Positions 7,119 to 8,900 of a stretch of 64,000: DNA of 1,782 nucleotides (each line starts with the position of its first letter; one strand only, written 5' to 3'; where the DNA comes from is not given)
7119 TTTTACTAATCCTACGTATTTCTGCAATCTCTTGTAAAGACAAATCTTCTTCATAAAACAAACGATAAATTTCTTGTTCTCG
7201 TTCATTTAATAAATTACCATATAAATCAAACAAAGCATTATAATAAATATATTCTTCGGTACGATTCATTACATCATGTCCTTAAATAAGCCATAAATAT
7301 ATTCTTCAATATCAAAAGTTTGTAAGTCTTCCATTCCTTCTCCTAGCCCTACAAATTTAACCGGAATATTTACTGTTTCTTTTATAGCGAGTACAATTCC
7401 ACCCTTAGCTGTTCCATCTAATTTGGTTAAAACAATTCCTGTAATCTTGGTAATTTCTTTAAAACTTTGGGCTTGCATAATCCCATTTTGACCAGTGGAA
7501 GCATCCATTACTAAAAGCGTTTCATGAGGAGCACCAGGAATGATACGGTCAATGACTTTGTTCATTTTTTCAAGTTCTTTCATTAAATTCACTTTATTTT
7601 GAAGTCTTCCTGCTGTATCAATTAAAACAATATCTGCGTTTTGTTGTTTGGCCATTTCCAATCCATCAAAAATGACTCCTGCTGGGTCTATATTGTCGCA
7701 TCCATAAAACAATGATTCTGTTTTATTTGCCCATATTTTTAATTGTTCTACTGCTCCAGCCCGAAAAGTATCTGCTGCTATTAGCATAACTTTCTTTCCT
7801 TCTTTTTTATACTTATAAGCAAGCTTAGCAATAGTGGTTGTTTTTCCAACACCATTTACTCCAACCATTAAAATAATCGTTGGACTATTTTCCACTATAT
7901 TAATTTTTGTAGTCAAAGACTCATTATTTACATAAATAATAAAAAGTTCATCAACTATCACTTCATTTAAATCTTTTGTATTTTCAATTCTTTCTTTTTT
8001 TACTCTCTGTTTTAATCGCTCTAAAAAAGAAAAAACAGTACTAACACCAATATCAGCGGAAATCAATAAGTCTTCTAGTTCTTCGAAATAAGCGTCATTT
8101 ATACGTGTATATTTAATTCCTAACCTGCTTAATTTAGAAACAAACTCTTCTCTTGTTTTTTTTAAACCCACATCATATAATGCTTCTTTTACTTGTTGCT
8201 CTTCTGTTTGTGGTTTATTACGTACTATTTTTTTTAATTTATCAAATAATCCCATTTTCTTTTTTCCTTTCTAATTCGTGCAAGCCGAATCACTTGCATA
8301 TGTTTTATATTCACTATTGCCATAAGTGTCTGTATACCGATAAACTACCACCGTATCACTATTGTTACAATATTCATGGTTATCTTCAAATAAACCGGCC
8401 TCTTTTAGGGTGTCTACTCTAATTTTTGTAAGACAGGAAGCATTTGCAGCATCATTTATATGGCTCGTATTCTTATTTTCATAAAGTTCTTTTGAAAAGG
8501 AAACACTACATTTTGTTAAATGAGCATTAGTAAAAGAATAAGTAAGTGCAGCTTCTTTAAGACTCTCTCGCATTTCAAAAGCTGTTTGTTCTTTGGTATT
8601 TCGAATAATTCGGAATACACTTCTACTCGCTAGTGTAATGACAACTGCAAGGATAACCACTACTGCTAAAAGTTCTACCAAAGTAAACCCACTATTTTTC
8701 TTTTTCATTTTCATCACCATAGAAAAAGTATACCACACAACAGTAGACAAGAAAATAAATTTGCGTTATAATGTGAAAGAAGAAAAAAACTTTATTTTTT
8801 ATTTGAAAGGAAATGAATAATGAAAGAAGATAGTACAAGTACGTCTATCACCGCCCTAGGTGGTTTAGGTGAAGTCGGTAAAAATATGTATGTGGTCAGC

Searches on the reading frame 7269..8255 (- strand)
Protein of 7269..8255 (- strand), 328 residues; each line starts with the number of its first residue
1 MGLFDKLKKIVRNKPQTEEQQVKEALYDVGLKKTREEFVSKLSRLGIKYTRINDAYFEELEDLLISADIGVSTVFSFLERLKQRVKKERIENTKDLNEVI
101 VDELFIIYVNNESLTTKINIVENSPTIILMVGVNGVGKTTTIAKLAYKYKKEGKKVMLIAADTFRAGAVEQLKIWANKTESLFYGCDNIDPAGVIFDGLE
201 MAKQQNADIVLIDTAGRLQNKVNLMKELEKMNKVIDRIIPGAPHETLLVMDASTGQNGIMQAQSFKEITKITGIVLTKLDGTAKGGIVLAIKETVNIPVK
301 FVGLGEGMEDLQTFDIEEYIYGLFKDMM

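Call 70: search_protein_families(library=pfam, proteins=[window:7269-8255:-], max_evalue=0.0001)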
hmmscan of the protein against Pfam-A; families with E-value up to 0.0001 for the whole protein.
window:7269-8255:- (328 aa): 8 families
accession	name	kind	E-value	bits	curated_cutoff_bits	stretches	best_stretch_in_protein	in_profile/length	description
PF00448.28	SRP54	-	4.6e-77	258.5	22.7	1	125-324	1-195/196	SRP54-type protein, GTPase domain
PF02881.24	SRP54_N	-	3.7e-13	49.9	22.4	1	40-104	3-75/75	SRP54-type protein, helical bundle domain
PF13604.12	AAA_30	-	1.1e-07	32.3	27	1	120-221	13-103/191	AAA domain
PF01656.29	CbiA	-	3.3e-06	27.5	25.4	1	135-282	9-86/125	CobQ/CobB/MinD/ParA nucleotide binding domain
PF20720.3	nSTAND3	-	5.7e-06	26.6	27.2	1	108-183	1-69/155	Novel STAND NTPase 3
PF02374.21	ArsA_ATPase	-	4.6e-05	23.2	24.3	0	127-162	3-38/305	Anion-transporting ATPase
PF06414.18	Zeta_toxin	-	7e-05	22.8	22.3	0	119-166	10-56/199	Zeta toxin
PF04851.21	ResIII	-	7.4e-05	23.2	22.5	0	118-226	16-118/164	Type III restriction enzyme, res subunit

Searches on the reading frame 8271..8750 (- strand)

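Call 70: search_protein_families(library=pfam, proteins=[window:8271-8750:-], max_evalue=0.0001)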
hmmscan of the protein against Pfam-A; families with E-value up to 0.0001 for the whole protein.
window:8271-8750:- (159 aa): 1 family
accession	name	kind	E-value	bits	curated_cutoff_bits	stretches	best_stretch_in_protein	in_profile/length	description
PF07963.17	N_methyl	-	2.2e-08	33.7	21.2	1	16-41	1-26/27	Prokaryotic N-terminal methylation motif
